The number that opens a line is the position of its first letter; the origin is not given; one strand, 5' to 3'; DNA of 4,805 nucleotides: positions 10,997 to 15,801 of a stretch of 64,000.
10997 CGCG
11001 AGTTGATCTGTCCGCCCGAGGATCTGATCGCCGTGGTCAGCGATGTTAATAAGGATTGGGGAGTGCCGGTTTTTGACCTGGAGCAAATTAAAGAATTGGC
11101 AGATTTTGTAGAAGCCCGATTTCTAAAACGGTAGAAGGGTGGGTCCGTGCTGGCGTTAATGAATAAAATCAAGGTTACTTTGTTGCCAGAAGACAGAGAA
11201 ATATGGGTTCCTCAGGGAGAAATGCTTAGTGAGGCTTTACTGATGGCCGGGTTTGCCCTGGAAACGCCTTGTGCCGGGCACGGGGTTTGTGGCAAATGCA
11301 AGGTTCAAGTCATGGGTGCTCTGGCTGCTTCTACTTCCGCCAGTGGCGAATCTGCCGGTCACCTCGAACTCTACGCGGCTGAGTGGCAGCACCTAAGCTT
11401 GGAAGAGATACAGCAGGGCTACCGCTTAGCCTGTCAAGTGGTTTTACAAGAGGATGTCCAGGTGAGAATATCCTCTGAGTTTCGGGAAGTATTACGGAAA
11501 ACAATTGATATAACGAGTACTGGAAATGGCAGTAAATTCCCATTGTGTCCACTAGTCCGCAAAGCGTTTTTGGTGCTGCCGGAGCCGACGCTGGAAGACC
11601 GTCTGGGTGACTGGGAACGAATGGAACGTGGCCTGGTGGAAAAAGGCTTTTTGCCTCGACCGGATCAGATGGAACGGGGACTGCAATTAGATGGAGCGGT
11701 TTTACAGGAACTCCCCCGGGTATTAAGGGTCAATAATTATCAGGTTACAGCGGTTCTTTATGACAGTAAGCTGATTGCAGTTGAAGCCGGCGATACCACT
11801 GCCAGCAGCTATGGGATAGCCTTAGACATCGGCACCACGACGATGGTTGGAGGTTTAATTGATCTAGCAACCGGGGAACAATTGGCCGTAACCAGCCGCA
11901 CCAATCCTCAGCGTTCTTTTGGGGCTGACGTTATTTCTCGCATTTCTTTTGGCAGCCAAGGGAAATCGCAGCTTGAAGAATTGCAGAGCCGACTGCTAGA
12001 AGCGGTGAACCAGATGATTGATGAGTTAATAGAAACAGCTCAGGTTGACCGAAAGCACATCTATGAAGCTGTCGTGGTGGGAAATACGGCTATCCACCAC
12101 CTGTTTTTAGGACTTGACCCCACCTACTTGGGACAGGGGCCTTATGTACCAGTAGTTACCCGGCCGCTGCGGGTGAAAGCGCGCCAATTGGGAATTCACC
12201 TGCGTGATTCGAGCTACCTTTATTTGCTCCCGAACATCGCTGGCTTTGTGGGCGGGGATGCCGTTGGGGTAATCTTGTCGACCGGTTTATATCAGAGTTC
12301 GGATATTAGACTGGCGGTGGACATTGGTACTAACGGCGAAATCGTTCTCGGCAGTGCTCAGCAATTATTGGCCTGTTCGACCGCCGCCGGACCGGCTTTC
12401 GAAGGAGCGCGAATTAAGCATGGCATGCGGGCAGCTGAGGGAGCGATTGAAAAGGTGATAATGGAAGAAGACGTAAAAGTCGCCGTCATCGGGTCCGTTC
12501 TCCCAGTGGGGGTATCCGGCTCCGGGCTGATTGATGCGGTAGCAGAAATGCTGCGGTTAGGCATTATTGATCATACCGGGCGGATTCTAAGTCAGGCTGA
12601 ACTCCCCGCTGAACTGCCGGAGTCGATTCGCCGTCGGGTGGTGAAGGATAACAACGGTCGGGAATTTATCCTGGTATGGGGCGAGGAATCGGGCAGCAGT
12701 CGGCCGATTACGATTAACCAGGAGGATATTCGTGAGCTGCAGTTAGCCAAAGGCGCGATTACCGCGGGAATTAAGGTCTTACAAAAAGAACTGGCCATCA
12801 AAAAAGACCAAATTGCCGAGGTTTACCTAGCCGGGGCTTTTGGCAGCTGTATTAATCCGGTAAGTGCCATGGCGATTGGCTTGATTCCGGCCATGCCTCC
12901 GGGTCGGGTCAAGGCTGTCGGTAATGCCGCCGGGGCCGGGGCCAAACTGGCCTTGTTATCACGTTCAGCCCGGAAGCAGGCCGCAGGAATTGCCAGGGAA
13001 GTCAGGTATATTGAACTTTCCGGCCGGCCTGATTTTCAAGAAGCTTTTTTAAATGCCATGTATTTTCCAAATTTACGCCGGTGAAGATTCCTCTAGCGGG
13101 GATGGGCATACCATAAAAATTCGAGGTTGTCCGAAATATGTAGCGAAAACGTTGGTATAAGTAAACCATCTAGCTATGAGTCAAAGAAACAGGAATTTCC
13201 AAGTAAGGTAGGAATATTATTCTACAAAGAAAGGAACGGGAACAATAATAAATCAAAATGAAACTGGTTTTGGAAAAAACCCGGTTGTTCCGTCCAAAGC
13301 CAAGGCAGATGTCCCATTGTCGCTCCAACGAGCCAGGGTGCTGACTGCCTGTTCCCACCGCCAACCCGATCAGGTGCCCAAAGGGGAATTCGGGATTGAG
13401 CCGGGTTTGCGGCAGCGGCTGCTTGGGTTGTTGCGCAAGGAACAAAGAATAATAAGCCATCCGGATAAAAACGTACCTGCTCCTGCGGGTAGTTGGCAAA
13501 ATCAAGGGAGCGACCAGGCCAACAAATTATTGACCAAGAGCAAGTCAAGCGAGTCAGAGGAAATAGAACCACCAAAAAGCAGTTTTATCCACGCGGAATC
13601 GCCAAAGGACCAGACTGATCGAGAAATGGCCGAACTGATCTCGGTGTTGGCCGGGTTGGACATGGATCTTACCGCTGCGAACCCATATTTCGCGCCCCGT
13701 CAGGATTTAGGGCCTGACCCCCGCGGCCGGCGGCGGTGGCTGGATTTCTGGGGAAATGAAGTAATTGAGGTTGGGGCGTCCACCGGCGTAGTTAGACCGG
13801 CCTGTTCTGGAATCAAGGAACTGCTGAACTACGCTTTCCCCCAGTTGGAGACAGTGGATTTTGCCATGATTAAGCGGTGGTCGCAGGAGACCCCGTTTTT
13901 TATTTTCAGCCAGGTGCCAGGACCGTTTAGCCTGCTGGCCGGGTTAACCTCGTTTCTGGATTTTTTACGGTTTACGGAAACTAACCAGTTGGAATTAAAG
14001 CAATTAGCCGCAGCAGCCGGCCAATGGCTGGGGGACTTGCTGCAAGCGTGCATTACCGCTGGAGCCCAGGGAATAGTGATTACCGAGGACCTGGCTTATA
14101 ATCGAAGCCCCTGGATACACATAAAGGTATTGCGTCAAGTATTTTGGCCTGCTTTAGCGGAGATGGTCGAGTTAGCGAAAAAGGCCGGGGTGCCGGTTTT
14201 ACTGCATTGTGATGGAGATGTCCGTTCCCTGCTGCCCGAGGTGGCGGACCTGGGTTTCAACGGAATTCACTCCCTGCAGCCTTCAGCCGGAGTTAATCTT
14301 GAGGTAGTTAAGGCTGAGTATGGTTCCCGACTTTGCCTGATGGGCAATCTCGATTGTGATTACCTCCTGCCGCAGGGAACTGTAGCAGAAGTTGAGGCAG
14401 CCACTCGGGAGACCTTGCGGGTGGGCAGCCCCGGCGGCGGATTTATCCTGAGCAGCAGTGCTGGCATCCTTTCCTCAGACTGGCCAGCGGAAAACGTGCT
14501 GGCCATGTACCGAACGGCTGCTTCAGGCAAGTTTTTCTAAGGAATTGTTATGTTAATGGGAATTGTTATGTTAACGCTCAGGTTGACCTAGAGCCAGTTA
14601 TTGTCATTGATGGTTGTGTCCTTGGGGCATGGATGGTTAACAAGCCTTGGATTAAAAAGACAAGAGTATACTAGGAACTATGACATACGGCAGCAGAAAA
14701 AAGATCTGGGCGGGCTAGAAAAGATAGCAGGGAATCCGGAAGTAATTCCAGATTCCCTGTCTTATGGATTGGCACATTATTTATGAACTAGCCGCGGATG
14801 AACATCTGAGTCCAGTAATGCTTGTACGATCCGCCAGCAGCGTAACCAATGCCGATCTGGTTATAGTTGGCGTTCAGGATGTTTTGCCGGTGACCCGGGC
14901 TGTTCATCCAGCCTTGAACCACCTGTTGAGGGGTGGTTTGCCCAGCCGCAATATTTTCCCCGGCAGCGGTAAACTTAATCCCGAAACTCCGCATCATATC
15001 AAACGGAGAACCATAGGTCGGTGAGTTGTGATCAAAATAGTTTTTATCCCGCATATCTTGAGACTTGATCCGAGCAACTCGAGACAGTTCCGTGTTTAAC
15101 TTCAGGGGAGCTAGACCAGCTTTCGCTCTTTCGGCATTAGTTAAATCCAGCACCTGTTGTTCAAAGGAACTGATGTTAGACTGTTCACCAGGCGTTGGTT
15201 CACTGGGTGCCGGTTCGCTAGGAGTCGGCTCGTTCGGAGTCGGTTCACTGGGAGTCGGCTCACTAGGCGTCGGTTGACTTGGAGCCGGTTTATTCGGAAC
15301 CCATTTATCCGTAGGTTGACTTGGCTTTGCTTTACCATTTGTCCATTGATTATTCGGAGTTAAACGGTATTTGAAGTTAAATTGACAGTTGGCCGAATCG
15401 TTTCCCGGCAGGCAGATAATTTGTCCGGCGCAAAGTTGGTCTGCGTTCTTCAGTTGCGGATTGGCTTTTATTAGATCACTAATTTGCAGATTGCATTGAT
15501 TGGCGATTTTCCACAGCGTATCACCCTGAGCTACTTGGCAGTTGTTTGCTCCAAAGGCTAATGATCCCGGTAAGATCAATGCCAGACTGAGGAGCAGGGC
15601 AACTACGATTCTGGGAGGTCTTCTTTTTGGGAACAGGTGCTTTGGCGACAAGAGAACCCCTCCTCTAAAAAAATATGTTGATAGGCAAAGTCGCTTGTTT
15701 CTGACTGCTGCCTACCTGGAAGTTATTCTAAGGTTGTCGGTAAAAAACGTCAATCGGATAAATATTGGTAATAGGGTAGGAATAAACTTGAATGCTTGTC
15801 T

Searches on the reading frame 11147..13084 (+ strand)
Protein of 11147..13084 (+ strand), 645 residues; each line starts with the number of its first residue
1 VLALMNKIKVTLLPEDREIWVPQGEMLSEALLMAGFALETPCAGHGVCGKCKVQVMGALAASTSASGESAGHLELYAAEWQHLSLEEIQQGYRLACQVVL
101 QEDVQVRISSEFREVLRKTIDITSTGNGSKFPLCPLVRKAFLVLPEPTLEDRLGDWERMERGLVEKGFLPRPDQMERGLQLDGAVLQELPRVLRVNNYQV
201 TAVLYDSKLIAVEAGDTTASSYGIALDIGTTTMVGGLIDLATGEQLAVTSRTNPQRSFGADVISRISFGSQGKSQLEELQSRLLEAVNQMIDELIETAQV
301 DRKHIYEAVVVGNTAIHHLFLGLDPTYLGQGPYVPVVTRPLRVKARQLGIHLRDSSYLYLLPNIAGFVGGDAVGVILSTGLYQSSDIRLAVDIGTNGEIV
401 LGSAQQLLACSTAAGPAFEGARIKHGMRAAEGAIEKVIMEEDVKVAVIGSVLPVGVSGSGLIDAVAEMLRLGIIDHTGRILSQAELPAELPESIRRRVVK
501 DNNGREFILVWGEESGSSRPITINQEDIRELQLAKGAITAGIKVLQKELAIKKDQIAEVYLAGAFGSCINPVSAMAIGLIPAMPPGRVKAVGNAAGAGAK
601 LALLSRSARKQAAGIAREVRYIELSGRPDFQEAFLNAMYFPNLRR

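Call 40: search_protein_families(library=pfam, proteins=[window:11147-13084:+], max_evalue=0.001)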
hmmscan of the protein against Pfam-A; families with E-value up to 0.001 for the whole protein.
window:11147-13084:+ (645 aa): 4 families
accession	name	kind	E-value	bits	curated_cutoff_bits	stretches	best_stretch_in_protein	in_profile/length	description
PF14574.11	RACo_C_ter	-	1.4e-83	280.5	27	1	387-642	2-251/261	C-terminal domain of RACo the ASKHA domain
PF17651.6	Raco_middle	-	6.7e-59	198.6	26.8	1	222-383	1-162/163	RACo middle region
PF17650.6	RACo_linker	-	2.9e-20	72.3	26.2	1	130-218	5-85/86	RACo linker region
PF00111.32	Fer2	-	2.2e-06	28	21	1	11-99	2-75/77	2Fe-2S iron-sulfur cluster binding domain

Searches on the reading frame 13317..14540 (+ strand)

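Call 40: search_protein_families(library=pfam, proteins=[window:13317-14540:+], max_evalue=0.001)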
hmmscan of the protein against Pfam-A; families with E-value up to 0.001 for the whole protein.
window:13317-14540:+ (407 aa): 1 family
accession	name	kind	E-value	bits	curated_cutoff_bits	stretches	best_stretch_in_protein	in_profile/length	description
PF01208.23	URO-D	-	1.1e-22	81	23.9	1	196-401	139-343/346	Uroporphyrinogen decarboxylase (URO-D)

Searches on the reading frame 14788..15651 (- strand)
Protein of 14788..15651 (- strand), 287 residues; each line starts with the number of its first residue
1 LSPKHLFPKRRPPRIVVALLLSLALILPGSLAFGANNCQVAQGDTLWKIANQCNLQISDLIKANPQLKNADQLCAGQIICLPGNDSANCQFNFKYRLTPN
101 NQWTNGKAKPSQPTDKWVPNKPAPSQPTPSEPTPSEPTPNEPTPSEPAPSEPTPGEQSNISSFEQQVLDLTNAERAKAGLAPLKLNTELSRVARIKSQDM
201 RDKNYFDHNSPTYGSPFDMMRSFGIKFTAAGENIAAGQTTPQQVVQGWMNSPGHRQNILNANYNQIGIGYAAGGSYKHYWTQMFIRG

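Call 40: search_protein_families(library=pfam, proteins=[window:14788-15651:-], max_evalue=0.001)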
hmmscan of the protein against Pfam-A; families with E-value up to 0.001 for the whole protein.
window:14788-15651:- (287 aa): 2 families
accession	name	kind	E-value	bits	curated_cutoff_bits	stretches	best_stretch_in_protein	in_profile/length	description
PF00188.32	CAP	-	7.9e-27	94.9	21.1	1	168-284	1-117/117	Cysteine-rich secretory protein family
PF01476.26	LysM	-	1e-11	45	20.9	1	39-82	2-43/43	LysM domain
